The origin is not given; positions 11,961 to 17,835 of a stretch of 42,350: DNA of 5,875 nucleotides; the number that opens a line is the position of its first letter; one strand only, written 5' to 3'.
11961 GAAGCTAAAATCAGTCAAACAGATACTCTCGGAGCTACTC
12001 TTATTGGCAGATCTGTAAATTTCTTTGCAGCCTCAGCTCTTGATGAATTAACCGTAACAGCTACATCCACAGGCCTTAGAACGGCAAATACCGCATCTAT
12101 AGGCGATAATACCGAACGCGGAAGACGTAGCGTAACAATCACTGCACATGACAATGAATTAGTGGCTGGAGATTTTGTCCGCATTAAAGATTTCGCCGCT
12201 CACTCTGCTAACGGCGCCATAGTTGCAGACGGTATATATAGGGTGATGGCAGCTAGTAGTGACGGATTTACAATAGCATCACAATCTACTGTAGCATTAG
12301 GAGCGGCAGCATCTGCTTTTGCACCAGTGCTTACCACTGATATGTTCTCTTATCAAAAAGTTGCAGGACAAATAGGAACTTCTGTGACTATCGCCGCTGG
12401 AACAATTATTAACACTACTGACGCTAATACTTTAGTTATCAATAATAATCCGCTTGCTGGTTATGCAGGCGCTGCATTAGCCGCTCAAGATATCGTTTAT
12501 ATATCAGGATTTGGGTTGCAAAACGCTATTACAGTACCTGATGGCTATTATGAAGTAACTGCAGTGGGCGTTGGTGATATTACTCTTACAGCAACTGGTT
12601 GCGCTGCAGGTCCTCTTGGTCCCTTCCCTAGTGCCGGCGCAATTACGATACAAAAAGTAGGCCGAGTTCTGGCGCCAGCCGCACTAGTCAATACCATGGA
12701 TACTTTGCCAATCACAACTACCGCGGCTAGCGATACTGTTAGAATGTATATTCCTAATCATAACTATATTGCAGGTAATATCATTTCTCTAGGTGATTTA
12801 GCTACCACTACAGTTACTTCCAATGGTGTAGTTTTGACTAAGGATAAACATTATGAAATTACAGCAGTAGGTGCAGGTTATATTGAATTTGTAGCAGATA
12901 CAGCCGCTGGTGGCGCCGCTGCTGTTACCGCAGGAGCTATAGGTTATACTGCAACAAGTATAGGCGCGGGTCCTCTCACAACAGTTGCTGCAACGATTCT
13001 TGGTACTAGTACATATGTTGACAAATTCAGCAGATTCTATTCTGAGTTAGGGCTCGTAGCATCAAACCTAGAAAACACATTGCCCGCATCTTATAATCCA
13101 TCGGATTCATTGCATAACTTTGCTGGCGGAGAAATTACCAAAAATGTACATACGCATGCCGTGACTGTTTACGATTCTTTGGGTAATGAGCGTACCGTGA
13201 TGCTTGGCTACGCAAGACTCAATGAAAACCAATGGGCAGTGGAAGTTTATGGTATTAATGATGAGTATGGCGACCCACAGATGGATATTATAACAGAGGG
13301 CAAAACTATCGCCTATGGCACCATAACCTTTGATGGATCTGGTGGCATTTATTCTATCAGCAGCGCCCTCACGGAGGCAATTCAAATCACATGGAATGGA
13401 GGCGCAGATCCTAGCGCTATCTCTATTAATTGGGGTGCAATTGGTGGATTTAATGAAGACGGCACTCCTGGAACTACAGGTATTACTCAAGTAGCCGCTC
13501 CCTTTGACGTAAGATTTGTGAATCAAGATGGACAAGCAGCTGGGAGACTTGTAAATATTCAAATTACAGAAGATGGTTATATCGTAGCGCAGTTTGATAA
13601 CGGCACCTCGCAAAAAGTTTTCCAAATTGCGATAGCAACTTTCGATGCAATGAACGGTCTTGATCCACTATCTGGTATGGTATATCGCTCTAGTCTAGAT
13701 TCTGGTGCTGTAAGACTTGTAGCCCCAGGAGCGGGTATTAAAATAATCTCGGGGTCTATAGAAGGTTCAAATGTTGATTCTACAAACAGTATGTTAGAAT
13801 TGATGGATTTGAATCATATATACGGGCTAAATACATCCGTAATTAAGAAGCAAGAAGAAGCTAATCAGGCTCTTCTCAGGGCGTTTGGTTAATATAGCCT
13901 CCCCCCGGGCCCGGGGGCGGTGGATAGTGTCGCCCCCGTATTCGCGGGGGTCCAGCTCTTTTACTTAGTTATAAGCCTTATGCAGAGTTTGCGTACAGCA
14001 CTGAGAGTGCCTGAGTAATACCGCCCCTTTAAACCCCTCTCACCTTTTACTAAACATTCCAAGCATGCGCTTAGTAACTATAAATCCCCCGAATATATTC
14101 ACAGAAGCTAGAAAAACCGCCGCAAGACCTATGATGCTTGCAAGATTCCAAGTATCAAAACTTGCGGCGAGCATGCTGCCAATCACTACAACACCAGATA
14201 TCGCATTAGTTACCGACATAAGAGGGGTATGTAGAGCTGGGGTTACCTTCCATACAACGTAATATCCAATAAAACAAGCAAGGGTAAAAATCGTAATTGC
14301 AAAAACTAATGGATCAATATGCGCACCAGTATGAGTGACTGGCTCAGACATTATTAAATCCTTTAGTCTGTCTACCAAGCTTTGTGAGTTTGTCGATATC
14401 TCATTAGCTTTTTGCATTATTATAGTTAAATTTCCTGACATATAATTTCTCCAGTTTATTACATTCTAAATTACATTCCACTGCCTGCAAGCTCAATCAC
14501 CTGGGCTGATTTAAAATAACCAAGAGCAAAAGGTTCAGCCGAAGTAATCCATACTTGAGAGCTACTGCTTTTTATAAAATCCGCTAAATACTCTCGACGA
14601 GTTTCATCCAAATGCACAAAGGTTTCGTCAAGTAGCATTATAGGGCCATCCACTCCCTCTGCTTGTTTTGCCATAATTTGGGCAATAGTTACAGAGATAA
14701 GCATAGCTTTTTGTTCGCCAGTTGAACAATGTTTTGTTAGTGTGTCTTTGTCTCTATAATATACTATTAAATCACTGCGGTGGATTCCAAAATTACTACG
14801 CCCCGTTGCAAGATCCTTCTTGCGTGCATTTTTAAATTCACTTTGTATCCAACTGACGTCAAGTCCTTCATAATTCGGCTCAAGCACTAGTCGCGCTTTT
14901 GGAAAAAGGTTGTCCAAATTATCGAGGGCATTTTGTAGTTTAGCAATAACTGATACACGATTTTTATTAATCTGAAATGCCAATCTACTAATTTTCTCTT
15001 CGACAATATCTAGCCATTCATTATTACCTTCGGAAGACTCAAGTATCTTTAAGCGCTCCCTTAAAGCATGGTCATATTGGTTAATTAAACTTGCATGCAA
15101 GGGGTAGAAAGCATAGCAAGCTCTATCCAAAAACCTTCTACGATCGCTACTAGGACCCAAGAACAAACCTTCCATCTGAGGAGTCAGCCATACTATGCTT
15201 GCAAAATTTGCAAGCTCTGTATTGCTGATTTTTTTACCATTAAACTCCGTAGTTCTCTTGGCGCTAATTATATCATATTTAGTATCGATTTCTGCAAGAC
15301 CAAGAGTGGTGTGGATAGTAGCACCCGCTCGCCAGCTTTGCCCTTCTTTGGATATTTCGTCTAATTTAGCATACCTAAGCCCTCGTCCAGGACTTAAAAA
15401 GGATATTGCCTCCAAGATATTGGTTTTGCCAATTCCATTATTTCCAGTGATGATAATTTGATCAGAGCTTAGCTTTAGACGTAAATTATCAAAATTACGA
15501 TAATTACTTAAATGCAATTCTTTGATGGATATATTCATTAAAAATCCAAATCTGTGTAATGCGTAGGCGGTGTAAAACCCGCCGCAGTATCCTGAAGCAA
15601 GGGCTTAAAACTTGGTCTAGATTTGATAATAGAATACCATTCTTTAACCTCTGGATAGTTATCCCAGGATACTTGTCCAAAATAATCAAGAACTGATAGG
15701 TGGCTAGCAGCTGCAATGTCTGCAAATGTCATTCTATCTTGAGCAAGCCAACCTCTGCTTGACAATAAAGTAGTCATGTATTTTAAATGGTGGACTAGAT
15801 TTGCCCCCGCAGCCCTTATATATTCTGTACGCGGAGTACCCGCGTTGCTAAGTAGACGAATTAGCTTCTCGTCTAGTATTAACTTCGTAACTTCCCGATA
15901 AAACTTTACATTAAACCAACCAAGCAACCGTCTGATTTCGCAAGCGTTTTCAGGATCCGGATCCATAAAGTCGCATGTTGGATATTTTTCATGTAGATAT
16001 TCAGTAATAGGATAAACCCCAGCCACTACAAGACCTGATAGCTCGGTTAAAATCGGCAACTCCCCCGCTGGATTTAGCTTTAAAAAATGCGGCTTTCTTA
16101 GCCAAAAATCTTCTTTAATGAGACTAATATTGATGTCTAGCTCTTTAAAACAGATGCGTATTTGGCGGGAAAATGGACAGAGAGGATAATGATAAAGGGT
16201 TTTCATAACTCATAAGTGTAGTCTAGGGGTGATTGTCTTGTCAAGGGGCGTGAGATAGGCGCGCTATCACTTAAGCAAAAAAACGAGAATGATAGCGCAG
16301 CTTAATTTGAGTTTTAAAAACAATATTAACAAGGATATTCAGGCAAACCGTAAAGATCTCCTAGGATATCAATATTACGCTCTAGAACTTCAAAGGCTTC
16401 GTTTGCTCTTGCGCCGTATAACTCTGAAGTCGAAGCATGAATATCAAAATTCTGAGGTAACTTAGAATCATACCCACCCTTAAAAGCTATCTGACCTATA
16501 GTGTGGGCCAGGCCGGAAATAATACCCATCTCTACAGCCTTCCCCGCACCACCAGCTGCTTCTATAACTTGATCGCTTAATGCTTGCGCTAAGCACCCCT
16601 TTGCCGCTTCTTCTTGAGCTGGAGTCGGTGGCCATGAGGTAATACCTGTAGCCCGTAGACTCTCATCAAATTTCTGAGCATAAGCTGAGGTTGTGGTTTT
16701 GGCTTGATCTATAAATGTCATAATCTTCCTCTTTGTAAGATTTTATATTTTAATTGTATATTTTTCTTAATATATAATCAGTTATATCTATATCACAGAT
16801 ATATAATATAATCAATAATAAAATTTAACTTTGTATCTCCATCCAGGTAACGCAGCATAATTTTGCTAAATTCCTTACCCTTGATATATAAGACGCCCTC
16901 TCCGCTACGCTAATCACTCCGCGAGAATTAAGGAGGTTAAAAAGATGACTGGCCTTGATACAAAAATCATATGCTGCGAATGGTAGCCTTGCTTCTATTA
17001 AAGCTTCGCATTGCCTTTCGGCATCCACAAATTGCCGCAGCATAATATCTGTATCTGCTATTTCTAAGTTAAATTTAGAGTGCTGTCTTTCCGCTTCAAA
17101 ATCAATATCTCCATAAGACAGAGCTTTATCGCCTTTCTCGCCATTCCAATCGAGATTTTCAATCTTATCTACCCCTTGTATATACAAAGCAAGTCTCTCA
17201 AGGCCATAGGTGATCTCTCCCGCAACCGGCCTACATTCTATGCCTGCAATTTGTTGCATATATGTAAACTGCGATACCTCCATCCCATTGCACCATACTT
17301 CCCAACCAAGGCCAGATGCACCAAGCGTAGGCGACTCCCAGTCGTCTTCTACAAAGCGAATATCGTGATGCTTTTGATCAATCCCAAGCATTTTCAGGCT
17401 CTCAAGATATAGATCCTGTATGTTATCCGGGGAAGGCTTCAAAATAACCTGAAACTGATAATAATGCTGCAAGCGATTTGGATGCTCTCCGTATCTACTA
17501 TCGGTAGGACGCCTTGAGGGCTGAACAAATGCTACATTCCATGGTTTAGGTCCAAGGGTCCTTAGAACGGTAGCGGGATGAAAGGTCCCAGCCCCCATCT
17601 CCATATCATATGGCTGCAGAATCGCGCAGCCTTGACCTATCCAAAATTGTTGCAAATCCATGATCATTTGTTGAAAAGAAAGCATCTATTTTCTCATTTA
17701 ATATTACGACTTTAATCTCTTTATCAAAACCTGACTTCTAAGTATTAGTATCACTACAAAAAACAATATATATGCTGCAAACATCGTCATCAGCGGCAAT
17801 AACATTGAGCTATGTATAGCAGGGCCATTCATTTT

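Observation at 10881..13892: About 1000-aa flagellar hook protein whose insertion is built from repeated ~100-aa modules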

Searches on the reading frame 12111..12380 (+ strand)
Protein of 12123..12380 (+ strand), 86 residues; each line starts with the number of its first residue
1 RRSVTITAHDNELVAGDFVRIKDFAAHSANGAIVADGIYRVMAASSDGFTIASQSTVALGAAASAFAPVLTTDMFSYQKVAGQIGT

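Call 14: search_protein_families(library=pfam, proteins=[window:12123-12380:+], max_evalue=10)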
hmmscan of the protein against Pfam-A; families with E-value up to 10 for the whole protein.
window:12123-12380:+ (86 aa): 0 families

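Call 68: search_solved_structures(query=A5, max_evalue=10, show_alignments=3)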
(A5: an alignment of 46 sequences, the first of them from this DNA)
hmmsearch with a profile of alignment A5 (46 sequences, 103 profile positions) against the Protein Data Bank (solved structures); distinct sequences matched with E-value up to 10: 33.
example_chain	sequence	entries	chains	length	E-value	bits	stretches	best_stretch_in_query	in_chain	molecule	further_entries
4hiz_A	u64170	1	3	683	0.0001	25.7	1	17-75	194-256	Endosialidase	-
1v0e_A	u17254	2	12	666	0.00023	24.6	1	11-81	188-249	ENDO-ALPHA-SIALIDASE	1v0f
3gvj_A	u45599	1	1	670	0.00024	24.6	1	11-81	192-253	Endo-N-acetylneuraminidase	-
3gvk_A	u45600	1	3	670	0.00024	24.6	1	11-81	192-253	Endo-N-acetylneuraminidase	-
3gvl_A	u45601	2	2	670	0.00024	24.6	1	11-81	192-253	Endo-N-acetylneuraminidase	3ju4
6mnt_A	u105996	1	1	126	0.0091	19.5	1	23-82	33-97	Putative coat protein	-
9vey_A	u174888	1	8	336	0.014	18.9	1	19-74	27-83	NAD(P)-dependent alcohol dehydrogenase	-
3hn5_A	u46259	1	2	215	0.015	18.8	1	17-102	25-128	Putative exported protein BF0290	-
3fo8_D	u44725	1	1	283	0.04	17.4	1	17-82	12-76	Tail sheath protein Gp18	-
3pg0_A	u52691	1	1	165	0.068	16.7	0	52-97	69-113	ThreeFoil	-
2xwg_A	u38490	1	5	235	0.083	16.4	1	17-54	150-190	SORTASE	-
10lj_C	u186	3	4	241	0.18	15.4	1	9-71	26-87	Tail protein gp15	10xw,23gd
3foa_A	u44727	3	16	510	0.2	15.2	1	17-82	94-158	Tail sheath protein Gp18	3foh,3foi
9x3p_A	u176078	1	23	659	0.22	15.1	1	17-82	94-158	Tail sheath protein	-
7y1b_A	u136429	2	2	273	0.27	14.8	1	44-96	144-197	Isoform 2 of Basigin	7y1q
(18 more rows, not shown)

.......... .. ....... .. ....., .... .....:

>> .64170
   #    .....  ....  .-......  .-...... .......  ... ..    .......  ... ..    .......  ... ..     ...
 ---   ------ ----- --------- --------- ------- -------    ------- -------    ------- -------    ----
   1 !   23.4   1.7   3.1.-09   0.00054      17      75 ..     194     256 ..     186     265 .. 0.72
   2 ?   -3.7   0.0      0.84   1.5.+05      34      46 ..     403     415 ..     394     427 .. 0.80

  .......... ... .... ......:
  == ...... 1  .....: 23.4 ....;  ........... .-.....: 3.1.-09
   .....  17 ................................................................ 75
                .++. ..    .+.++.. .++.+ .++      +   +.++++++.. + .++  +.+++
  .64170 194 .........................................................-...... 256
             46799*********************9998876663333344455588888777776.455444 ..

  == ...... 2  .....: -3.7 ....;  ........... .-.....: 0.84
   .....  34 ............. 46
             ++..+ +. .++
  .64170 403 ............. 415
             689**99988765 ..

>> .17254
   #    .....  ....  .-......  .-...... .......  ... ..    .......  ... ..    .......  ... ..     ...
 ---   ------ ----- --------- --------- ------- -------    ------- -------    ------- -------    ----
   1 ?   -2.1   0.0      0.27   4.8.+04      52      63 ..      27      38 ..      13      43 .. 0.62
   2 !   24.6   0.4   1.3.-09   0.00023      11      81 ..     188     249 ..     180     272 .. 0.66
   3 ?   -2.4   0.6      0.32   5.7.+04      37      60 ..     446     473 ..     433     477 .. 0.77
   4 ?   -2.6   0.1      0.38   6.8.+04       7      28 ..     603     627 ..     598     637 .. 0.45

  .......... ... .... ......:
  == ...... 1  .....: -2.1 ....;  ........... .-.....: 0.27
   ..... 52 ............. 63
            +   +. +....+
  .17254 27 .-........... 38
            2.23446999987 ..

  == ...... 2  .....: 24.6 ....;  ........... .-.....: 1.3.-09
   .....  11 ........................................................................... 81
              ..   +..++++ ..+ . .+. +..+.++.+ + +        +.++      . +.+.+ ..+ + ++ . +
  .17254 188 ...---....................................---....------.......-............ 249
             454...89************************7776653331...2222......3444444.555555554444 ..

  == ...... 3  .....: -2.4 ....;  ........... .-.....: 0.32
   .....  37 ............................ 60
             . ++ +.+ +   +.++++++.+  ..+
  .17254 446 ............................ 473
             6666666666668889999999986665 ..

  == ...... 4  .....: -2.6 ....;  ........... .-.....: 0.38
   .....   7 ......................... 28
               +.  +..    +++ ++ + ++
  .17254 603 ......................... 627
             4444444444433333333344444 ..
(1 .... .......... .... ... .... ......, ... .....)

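Call 69: search_protein_families(library=pfam, alignment_id=A5, max_evalue=1)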
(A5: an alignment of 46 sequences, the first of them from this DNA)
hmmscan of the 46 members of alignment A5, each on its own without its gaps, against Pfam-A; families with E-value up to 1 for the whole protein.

A. member 1, seq(87 aa): 0 families

B. families by the number of members that match (of 46 scanned): 34 families (the first 25 are shown)
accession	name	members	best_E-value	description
PF12195.14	End_beta_barrel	15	1.1e-05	Beta barrel domain of bacteriophage endosialidase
PF16190.11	E1_FCCH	6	1.4e-05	Ubiquitin-activating enzyme E1 FCCH domain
PF18914.6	DUF5666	1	4.9e-05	Domain of unknown function (DUF5666)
PF21254.3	AGA-YXIM_GBD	1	0.0003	Beta-agarase/YXIM esterase-like, galactose-binding domain-like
PF14262.12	Cthe_2159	1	0.00077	Carbohydrate-binding domain-containing protein Cthe_2159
PF14900.11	DUF4493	1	0.0014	Domain of unknown function (DUF4493)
PF17961.7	Big_8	1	0.0092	Bacterial Ig domain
PF19078.6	Big_12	1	0.014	Bacterial Ig-like domain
PF20606.3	DUF6799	1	0.016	Domain of unknown function (DUF6799)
PF04681.18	Bys1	1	0.017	Blastomyces yeast-phase-specific protein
PF23891.1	DUF7243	1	0.024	Family of unknown function (DUF7243)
PF07715.20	Plug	1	0.029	TonB-dependent Receptor Plug Domain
PF03621.18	MbtH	1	0.03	MbtH-like protein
PF07550.17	Shr-like_HID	1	0.035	Heme-binding protein Shr-like, Hb-interacting domain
PF00263.26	Secretin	1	0.039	Bacterial type II and III secretion system protein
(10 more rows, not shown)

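Call 90: search_protein_families(library=phrogs, alignment_id=A5, max_evalue=0.01)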
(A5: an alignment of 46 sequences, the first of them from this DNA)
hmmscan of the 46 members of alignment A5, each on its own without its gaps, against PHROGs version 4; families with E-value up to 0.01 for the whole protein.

A. member 1, seq(87 aa): 0 families

B. families by the number of members that match (of 46 scanned): 14 families
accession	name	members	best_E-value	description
phrog_584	-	6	3.2e-07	major tail protein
phrog_1236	-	3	0.00031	head protein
phrog_28581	-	2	2.1e-08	-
phrog_10467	-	1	1.7e-05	-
phrog_32294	-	1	0.00014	baseplate wedge subunit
phrog_5838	-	1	0.00028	virion structural protein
phrog_9998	-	1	0.00072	-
phrog_34144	-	1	0.0012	-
phrog_13704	-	1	0.0015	virion structural protein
phrog_13893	-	1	0.0017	tail protein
phrog_4527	-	1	0.002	short tail fiber protein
phrog_2885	-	1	0.002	baseplate wedge subunit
phrog_1276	-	1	0.003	-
phrog_18711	-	1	0.0067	-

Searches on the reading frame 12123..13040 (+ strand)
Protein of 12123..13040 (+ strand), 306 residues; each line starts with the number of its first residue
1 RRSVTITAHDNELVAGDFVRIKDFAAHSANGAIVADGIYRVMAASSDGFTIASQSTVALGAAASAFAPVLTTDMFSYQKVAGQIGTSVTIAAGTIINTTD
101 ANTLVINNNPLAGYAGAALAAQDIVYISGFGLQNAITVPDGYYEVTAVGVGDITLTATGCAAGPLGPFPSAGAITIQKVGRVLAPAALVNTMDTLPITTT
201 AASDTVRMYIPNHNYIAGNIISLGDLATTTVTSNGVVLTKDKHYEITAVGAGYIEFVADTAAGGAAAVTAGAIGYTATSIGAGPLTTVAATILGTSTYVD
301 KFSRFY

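Call 14: search_protein_families(library=pfam, proteins=[window:12123-13040:+], max_evalue=10)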
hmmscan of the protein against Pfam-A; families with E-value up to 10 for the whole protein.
window:12123-13040:+ (306 aa): 3 families
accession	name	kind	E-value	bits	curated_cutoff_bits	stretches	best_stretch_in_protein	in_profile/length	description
PF11525.13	CopK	-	0.23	11.6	23.8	1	82-111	29-58/70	Copper resistance protein K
PF12195.14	End_beta_barrel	-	1.5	9.3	35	1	197-239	10-52/83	Beta barrel domain of bacteriophage endosialidase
PF07550.17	Shr-like_HID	-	8.2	7.5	22.3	1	227-279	27-76/82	Heme-binding protein Shr-like, Hb-interacting domain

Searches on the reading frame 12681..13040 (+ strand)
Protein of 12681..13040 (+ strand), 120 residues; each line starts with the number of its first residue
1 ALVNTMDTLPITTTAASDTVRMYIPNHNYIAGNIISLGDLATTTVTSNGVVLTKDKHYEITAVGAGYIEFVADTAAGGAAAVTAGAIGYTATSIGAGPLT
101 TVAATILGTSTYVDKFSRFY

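Call 14: search_protein_families(library=pfam, proteins=[window:12681-13040:+], max_evalue=10)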
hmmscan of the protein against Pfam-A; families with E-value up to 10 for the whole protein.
window:12681-13040:+ (120 aa): 2 families
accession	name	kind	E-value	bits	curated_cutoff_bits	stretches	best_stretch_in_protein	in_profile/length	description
PF12195.14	End_beta_barrel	-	0.039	14.3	35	1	11-53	10-52/83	Beta barrel domain of bacteriophage endosialidase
PF07550.17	Shr-like_HID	-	0.045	14.7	22.3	1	41-93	27-76/82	Heme-binding protein Shr-like, Hb-interacting domain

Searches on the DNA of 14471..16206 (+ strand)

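Call 18: search_dna_similar(query=window:14471-16206:+, collection=plasmids, mode=near, max_rows=5)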
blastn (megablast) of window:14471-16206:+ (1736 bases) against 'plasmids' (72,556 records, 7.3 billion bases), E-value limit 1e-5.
No match.

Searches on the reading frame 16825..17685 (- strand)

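Call 45: search_protein_families(library=pfam, proteins=[window:16825-17685:-], max_evalue=0.00001)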
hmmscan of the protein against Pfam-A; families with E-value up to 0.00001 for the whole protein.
window:16825-17685:- (286 aa): 1 family
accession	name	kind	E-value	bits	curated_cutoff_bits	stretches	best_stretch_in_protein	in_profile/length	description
PF02091.20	tRNA-synt_2e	-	1.7e-138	461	27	1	4-284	1-276/278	Glycyl-tRNA synthetase alpha subunit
